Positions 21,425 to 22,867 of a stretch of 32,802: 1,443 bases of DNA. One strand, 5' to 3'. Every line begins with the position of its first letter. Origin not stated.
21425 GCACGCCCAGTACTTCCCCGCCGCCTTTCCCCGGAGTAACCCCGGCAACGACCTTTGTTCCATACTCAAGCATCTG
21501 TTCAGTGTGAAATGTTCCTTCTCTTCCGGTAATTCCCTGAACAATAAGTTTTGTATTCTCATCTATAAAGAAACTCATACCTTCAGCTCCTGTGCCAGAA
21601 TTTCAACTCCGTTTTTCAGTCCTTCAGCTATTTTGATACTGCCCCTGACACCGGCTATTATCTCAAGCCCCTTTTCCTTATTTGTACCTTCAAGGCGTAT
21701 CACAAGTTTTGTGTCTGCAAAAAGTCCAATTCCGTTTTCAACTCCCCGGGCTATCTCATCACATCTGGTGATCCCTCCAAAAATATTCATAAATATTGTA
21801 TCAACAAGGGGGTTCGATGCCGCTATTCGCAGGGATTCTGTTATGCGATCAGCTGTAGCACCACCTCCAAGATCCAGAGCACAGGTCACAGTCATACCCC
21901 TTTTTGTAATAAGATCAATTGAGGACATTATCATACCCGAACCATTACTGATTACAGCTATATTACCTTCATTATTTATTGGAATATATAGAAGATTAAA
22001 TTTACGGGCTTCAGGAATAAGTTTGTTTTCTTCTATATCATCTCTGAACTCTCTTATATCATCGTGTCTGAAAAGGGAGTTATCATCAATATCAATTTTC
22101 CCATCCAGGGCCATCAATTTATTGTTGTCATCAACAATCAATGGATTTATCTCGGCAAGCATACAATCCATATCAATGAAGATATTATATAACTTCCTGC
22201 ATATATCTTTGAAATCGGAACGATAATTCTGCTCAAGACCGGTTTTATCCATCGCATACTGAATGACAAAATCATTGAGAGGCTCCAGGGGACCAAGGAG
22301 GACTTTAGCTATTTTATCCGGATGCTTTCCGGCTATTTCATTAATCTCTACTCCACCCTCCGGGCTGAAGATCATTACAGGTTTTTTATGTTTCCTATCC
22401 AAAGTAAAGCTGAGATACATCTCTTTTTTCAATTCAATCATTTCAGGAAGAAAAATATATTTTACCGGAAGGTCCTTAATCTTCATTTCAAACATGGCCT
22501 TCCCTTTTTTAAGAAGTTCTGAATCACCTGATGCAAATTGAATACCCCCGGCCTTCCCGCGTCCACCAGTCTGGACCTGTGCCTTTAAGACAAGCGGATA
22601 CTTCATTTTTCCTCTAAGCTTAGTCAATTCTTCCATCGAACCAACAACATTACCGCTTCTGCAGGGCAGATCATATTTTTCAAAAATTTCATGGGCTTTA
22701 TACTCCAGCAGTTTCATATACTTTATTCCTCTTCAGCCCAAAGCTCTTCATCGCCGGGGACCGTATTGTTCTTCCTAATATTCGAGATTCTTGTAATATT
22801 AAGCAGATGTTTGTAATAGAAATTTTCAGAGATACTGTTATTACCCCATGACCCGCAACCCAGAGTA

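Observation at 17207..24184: Operon coupling a SucD-type acylating aldehyde dehydrogenase, an SCS-like ligase, a LarA racemase and malic enzyme: candidate ATP-yielding C4 semialdehyde-to-pyruvate pathway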

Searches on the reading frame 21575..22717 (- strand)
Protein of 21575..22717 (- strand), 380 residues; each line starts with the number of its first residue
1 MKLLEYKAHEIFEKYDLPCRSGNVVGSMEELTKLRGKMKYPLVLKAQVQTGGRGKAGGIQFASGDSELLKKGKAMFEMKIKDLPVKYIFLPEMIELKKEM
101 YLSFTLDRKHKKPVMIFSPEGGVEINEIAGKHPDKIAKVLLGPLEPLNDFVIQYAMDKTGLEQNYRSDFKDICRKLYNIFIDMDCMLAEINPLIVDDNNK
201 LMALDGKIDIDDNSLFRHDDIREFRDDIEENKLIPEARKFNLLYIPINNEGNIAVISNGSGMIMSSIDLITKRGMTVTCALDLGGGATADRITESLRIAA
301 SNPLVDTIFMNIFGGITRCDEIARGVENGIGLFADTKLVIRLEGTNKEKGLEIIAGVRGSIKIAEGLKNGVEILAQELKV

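Call 5: search_protein_families(library=pfam, proteins=[window:21575-22717:-])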
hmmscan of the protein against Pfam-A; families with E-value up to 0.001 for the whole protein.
window:21575-22717:- (380 aa): 4 families
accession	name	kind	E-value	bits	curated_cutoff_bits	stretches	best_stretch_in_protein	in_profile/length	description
PF08442.15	ATP-grasp_2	-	1e-53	182.4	29.5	1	2-194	1-201/202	ATP-grasp domain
PF00549.24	Ligase_CoA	-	3.9e-13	50.1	24.5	1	256-349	1-97/128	CoA-ligase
PF24948.1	Citrate_synth_N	-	5.9e-12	45.9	83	1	42-216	54-226/232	ATP-citrate synthase ATP-grasp domain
PF13549.11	ATP-grasp_5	-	7.3e-07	29.2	27.6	1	3-210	10-221/221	ATP-grasp domain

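Call 6: search_protein_families(library=ncbifam, proteins=[window:21575-22717:-])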
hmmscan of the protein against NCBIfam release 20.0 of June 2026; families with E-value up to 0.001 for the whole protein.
window:21575-22717:- (380 aa): 3 families
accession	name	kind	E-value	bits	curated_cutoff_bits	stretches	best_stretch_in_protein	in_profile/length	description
TIGR01016.1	sucCoAbeta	subfamily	3.3e-112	375.2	375.55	1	1-373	1-380/386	succinate-CoA ligase subunit beta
NF001913.0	PRK00696.1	equivalog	3.5e-109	365.3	370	1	1-376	1-383/388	ADP-forming succinate--CoA ligase subunit beta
NF010647.0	PRK14046.1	equivalog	2e-75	254.3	604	1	1-371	1-378/392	malate--CoA ligase subunit beta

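Call 15: find_homologous_proteins(query=window:21575-22717:-, max_evalue=1e-30)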
Query window:21575-22717:- (380 aa): 7999 proteins with E <= 1e-30 among 8000 candidates; the best 120 are listed.
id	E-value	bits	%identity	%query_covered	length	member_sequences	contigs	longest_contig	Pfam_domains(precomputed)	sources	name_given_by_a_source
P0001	5.3e-247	837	100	100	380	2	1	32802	PF00549.25,PF08442.16,PF13549.12,PF24948.2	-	-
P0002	1.3e-229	780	93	100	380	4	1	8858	PF00549.25,PF08442.16,PF13549.12,PF24948.2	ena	-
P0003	4.3e-192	656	78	100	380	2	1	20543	PF00549.25,PF08442.16,PF13549.12,PF24948.2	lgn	-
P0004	4.8e-189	646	77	100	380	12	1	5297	PF00549.25,PF08442.16,PF13549.12,PF24948.2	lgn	-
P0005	4.6e-183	627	74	100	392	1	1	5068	PF00549.25,PF08442.16,PF24948.2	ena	-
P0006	6.8e-179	613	72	100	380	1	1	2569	PF00549.25,PF08442.16,PF13549.12,PF24948.2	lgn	-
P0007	4.3e-170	584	69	99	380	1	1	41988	PF00549.25,PF08442.16,PF13549.12,PF02786.23,PF24948.2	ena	-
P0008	1.6e-168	579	68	99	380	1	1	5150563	PF00549.25,PF08442.16,PF13549.12,PF02786.23,PF24948.2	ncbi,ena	-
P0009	4.1e-168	577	68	99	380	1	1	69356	PF00549.25,PF08442.16,PF13549.12,PF24948.2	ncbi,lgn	-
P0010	1.7e-166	572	68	99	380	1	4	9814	PF00549.25,PF08442.16,PF13549.12,PF24948.2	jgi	jgi:succinyl-CoA synthetase beta subunit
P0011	2.8e-162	558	67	99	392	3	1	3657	PF00549.25,PF08442.16,PF24948.2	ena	-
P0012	9.7e-160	550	66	99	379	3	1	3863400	PF00549.25,PF08442.16,PF13549.12,PF02786.23,PF24948.2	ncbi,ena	-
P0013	1.5e-159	549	66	100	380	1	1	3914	PF00549.25,PF08442.16,PF13549.12,PF24948.2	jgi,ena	-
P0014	2.0e-157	542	66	99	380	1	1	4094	PF00549.25,PF08442.16,PF13549.12,PF02786.23,PF24948.2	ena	-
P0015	1.6e-156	539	65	99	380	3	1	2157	PF00549.25,PF08442.16,PF13549.12,PF24948.2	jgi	-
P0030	7.5e-150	517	62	99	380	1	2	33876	PF00549.25,PF08442.16,PF13549.12,PF24948.2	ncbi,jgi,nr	ncbi:MAG: ADP-forming succinate--CoA ligase subunit beta [Bacteroidetes bacterium]|nr:ADP-forming su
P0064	9.6e-131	455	53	98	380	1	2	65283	PF00549.25,PF08442.16,PF13549.12,PF24948.2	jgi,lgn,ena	jgi:succinyl-CoA synthetase beta subunit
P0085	1.9e-117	411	50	98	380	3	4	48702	PF00549.25,PF08442.16,PF13549.12,PF02786.23,PF24948.2,PF01071.25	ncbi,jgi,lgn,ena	jgi:succinyl-CoA synthetase beta subunit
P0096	3.5e-116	407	50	99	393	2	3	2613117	PF00549.25,PF08442.16,PF24948.2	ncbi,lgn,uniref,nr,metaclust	ncbi:ADP-forming succinate--CoA ligase subunit beta [Halanaerobium hydrogeniformans]|uniref:Succinat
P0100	8.3e-116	405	51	100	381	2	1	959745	PF00549.25,PF08442.16,PF13549.12,PF24948.2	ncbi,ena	-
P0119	3.6e-113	397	50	99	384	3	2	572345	PF00549.25,PF08442.16,PF24948.2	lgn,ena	-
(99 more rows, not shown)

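Call 16: find_encoding_contigs(protein=P0008, flank=10000, max_places=2)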
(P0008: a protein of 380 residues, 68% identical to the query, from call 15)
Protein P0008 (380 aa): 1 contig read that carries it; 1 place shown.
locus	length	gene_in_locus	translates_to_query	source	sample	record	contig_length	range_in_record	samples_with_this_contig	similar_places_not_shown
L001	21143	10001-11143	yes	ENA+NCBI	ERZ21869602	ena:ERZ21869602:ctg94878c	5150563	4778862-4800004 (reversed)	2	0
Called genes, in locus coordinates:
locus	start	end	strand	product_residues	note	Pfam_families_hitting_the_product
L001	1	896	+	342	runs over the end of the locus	PF13407:Peripla_BP_4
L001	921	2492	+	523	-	PF00005:ABC_tran, PF13304:AAA_21 (faint), PF00005:ABC_tran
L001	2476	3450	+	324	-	PF02653:BPD_transp_2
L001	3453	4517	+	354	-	PF14486:DUF4432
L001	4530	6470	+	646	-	PF02730:AFOR_N, PF01314:AFOR_C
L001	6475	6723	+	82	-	-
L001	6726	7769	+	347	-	PF08240:ADH_N, PF16912:Glu_dehyd_C, PF00107:ADH_zinc_N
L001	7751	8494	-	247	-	PF00392:GntR, PF02082:Rrf2 (faint), PF08279:HTH_11 (weak), PF07729:FCD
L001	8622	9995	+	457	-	PF00171:Aldedh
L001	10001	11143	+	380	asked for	PF02786:CPSase_L_D2 (weak), PF08442:ATP-grasp_2, PF13549:ATP-grasp_5 (weak), PF24948:Citrate_synth_N, PF00549:Ligase_CoA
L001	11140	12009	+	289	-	PF02629:CoA_binding, PF13607:Succ_CoA_lig, PF00549:Ligase_CoA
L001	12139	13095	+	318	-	PF00676:E1_dh, PF00456:Transketolase_N, PF02775:TPP_enzyme_C (faint), PF13292:DXP_synthase_N (weak)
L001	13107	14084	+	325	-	PF02779:Transket_pyr, PF02780:Transketolase_C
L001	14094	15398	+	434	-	PF00364:Biotin_lipoyl, PF25997:BSH_YhbJ (faint), PF02817:E3_binding, PF00198:2-oxoacid_dh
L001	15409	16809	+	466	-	PF00890:FAD_binding_2 (faint), PF01134:GIDA (weak), PF01262:AlaDh_PNT_C (faint), PF07992:Pyr_redox_2, PF12831:FAD_oxidored, PF13738:Pyr_redox_3, PF00070:Pyr_redox, PF02852:Pyr_redox_dim, +4 more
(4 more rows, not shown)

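Call 17: find_encoding_contigs(protein=P0012, flank=10000, max_places=2)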
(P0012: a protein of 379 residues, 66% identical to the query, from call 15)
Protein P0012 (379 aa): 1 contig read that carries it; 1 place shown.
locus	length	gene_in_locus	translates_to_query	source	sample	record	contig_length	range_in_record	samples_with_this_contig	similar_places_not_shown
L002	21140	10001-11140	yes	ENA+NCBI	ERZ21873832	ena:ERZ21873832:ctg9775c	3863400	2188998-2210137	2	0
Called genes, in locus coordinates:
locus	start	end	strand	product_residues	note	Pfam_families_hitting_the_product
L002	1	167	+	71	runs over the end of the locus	PF00665:rve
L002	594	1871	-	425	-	PF06808:DctM, PF03600:CitMHS (weak)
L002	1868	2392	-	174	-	PF04290:DctQ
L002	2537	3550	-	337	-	PF03480:DctP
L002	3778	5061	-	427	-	-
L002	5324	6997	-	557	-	PF13426:PAS_9 (faint), PF00158:Sigma54_activat, PF14532:Sigma54_activ_2, PF07724:AAA_2 (weak), PF00004:AAA (weak), PF07728:AAA_5, PF25601:AAA_lid_14, PF18024:HTH_50, +1 more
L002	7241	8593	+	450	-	PF00202:Aminotran_3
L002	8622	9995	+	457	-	PF00171:Aldedh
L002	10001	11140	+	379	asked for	PF02786:CPSase_L_D2 (faint), PF08442:ATP-grasp_2, PF13549:ATP-grasp_5 (faint), PF24948:Citrate_synth_N, PF00549:Ligase_CoA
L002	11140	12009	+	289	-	PF02629:CoA_binding, PF13607:Succ_CoA_lig, PF00549:Ligase_CoA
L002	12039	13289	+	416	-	PF09861:Lar_N, PF21113:LarA_C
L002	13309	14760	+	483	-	PF00390:malic, PF03949:Malic_M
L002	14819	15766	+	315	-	PF00389:2-Hacid_dh, PF02826:2-Hacid_dh_C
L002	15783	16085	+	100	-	PF08666:SAF (faint)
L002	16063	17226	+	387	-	PF04295:GD_AH_second, PF20629:GD_AH_C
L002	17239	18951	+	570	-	PF00920:ILVD_EDD_N, PF24877:ILV_EDD_C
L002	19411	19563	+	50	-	-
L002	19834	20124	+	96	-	PF00872:Transposase_mut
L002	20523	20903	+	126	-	PF00872:Transposase_mut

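Call 18: find_encoding_contigs(protein=P0003, flank=10000, max_places=2)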
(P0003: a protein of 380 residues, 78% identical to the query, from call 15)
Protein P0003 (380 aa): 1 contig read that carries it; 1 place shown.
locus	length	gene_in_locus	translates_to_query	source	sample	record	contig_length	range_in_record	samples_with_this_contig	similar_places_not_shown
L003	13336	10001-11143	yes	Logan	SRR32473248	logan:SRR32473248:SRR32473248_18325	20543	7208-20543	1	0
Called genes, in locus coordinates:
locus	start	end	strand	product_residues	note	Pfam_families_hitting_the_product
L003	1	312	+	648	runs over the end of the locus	PF06808:DctM, PF11874:DUF3394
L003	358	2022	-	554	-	-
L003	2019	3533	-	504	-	PF01225:Mur_ligase, PF08245:Mur_ligase_M, PF02875:Mur_ligase_C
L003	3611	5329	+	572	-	PF02086:MethyltransfD12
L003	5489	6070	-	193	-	PF01381:HTH_3, PF12844:HTH_19, PF13560:HTH_31 (weak), PF07883:Cupin_2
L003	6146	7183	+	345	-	PF01370:Epimerase, PF02719:Polysacc_synt_2, PF04321:RmlD_sub_bind, PF01073:3Beta_HSD (weak), PF16363:GDP_Man_Dehyd, PF07993:NAD_binding_4 (weak)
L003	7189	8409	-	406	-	PF00155:Aminotran_1_2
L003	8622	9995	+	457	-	PF00171:Aldedh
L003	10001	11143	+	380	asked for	PF08442:ATP-grasp_2, PF13549:ATP-grasp_5 (faint), PF24948:Citrate_synth_N, PF00549:Ligase_CoA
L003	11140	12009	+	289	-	PF02629:CoA_binding, PF13607:Succ_CoA_lig, PF00549:Ligase_CoA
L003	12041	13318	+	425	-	PF09861:Lar_N, PF21113:LarA_C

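Call 26: search_protein_families(library=ncbifam, proteins=[L002:3778-5061:-], max_evalue=0.00001)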
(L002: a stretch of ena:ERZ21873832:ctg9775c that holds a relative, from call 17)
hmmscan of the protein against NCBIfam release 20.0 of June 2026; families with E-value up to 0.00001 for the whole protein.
L002:3778-5061:- (427 aa): 1 family
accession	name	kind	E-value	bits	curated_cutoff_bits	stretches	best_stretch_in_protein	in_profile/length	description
NF052515.1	NPN_iso_grp_22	equivalog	8.8e-140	466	400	1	14-404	1-391/392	nickel pincer cofactor-dependent isomerase, group 22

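Call 34: search_solved_structures(query=window:21575-22717:-, max_evalue=1e-20, show_alignments=2)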
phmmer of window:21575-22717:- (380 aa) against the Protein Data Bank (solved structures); distinct sequences matched with E-value up to 1e-20: 12.
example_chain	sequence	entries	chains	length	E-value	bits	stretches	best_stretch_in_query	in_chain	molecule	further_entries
3ufx_B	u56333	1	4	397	7.1e-74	252.5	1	1-356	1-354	Succinyl-CoA synthetase beta subunit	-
1jkj_B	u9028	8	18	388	1.3e-64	222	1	1-372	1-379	succinyl-CoA synthetase beta subunit | SUCCINYL-COA SYNTHETASE, BETA SUBUNIT | Succinyl-CoA synthetase beta chain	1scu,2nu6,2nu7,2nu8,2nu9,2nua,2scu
1cqi_B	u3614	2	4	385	1.5e-64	221.9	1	1-371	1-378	PROTEIN (SUCCINYL-COA SYNTHETASE BETA CHAIN) | SUCCINYL-COA SYNTHETASE BETA CHAIN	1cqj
1jll_B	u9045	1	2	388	8.9e-64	219.3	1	1-372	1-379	succinyl-CoA synthetase beta subunit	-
6mgg_B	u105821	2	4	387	3.5e-63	217.3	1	1-372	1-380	Succinate--CoA ligase [ADP-forming] subunit beta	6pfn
6mel_B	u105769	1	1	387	2e-55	191.8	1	1-374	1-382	Succinate--CoA ligase [ADP-forming] subunit beta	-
2fp4_B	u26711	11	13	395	6e-50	173.8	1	38-356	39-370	Succinyl-CoA ligase [GDP-forming] beta-chain, mitochondrial | Succinyl-CoA ligase [GDP-forming] subunit beta, mitochondrial | Succinate--CoA ligase [GDP-forming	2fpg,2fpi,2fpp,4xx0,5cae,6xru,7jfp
1euc_B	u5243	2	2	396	7.3e-50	173.5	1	39-356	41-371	SUCCINYL-COA SYNTHETASE, BETA CHAIN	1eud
6wcv_B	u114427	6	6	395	1.2e-49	172.8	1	39-356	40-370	Succinate--CoA ligase [GDP-forming] subunit beta, mitochondrial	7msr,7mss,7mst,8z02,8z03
6g4q_B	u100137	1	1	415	1.2e-47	166.3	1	2-357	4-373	Succinate--CoA ligase [ADP-forming] subunit beta, mitochondrial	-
9swj_D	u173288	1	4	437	1.4e-47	166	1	2-357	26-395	Succinate--CoA ligase [ADP-forming] subunit beta, mitochondrial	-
6hxq_B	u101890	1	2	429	3.4e-25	92.3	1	1-354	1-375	Citryl-CoA synthetase large subunit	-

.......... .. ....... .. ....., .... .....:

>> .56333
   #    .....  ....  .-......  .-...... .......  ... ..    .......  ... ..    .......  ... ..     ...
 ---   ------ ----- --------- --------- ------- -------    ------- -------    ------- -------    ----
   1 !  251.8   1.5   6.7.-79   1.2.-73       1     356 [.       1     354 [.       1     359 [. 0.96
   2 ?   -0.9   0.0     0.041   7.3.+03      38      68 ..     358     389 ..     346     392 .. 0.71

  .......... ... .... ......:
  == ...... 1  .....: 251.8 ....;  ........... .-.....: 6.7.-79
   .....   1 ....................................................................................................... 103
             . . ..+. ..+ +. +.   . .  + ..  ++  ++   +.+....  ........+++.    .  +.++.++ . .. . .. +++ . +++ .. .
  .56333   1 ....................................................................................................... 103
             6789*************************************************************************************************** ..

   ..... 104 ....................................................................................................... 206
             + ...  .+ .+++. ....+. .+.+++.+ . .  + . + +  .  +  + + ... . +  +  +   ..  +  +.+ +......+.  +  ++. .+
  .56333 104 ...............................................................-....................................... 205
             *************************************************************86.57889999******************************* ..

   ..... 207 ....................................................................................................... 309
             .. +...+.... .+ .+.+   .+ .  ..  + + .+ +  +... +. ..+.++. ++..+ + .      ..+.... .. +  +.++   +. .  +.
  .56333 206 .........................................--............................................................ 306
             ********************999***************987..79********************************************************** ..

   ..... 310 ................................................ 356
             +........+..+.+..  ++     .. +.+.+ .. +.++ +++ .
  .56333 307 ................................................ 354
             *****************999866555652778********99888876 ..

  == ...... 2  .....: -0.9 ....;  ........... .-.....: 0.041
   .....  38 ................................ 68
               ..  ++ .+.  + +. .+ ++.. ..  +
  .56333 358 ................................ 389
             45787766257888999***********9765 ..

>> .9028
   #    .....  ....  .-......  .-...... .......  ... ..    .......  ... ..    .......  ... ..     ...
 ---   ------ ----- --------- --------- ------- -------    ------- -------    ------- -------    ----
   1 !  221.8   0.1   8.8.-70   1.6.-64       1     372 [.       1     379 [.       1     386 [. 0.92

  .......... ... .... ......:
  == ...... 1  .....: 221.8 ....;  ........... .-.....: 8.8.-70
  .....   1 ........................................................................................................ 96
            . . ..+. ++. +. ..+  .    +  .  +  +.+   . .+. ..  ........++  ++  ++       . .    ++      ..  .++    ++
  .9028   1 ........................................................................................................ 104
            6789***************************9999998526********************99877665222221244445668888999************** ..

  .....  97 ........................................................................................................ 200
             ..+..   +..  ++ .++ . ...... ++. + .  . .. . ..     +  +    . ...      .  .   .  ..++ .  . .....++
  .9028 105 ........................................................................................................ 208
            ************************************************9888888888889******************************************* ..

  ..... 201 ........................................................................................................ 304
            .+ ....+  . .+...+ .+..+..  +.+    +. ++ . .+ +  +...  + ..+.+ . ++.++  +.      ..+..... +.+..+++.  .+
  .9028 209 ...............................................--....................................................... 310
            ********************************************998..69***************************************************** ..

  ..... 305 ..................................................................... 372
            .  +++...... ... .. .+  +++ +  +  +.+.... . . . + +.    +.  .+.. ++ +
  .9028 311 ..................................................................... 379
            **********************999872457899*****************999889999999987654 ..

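Call 46: find_encoding_contigs(protein=P0096, flank=9000, max_places=1)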
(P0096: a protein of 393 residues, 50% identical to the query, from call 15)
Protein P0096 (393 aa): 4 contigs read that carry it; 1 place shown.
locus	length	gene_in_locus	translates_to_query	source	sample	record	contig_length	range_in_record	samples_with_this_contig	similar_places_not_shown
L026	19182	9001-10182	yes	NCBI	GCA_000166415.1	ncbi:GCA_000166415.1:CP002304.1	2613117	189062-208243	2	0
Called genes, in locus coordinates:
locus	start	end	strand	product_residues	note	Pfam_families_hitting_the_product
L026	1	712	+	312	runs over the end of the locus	PF02653:BPD_transp_2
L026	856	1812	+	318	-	PF00532:Peripla_BP_1, PF13407:Peripla_BP_4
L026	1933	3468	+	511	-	PF00005:ABC_tran, PF13304:AAA_21 (faint), PF00005:ABC_tran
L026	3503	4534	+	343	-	PF01408:GFO_IDH_MocA, PF22725:GFO_IDH_MocA_C3, PF02894:GFO_IDH_MocA_C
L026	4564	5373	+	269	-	PF01261:AP_endonuc_2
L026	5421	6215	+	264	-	PF00106:adh_short, PF08659:KR (weak), PF13561:adh_short_C2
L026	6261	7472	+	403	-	PF01321:Creatinase_N (weak), PF00557:Peptidase_M24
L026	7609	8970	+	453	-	PF00171:Aldedh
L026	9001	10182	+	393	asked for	PF08442:ATP-grasp_2, PF24948:Citrate_synth_N, PF00549:Ligase_CoA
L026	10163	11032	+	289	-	PF02629:CoA_binding, PF13380:CoA_binding_2 (weak), PF13607:Succ_CoA_lig, PF00549:Ligase_CoA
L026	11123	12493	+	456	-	PF01134:GIDA (weak), PF01262:AlaDh_PNT_C (faint), PF01266:DAO (faint), PF07992:Pyr_redox_2, PF12831:FAD_oxidored (weak), PF13738:Pyr_redox_3, PF00070:Pyr_redox, PF02852:Pyr_redox_dim, +2 more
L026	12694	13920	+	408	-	PF00390:malic, PF03949:Malic_M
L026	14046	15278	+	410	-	PF00390:malic, PF03949:Malic_M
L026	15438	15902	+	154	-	PF14470:bPH_3 (faint)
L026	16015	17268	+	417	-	PF09861:Lar_N, PF04015:DUF362 (faint), PF21113:LarA_C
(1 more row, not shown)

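Call 47: find_encoding_contigs(protein=P0030, flank=9000, max_places=1)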
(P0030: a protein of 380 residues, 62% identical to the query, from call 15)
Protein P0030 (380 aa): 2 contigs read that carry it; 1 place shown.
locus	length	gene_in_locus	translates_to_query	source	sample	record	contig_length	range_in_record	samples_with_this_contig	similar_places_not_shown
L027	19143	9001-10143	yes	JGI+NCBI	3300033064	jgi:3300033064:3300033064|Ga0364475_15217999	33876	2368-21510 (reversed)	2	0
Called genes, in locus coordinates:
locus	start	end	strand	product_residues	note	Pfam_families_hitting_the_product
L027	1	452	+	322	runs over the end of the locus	PF02653:BPD_transp_2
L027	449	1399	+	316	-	PF02653:BPD_transp_2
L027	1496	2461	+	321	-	PF13407:Peripla_BP_4, PF00532:Peripla_BP_1 (weak), PF13458:Peripla_BP_6 (weak)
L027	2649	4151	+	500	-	PF02463:SMC_N (faint), PF00005:ABC_tran, PF09818:ABC_ATPase (faint), PF13304:AAA_21 (faint), PF00005:ABC_tran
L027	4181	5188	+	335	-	PF01408:GFO_IDH_MocA, PF02894:GFO_IDH_MocA_C, PF22725:GFO_IDH_MocA_C3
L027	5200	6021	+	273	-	PF01261:AP_endonuc_2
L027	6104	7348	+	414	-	PF00557:Peptidase_M24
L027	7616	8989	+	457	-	PF00171:Aldedh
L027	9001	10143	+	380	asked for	PF08442:ATP-grasp_2, PF13549:ATP-grasp_5 (faint), PF24948:Citrate_synth_N, PF00549:Ligase_CoA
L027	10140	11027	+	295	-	PF02629:CoA_binding, PF13607:Succ_CoA_lig, PF00549:Ligase_CoA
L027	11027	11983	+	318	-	PF00676:E1_dh, PF00456:Transketolase_N, PF02775:TPP_enzyme_C (weak), PF13292:DXP_synthase_N (weak)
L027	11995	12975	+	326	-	PF02779:Transket_pyr, PF02780:Transketolase_C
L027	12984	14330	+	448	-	PF00364:Biotin_lipoyl, PF02817:E3_binding, PF00198:2-oxoacid_dh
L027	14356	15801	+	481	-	PF00890:FAD_binding_2 (faint), PF01134:GIDA (weak), PF07992:Pyr_redox_2, PF12831:FAD_oxidored, PF13738:Pyr_redox_3, PF13434:Lys_Orn_oxgnase (weak), PF00070:Pyr_redox, PF02852:Pyr_redox_dim, +3 more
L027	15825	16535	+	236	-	PF00392:GntR, PF07729:FCD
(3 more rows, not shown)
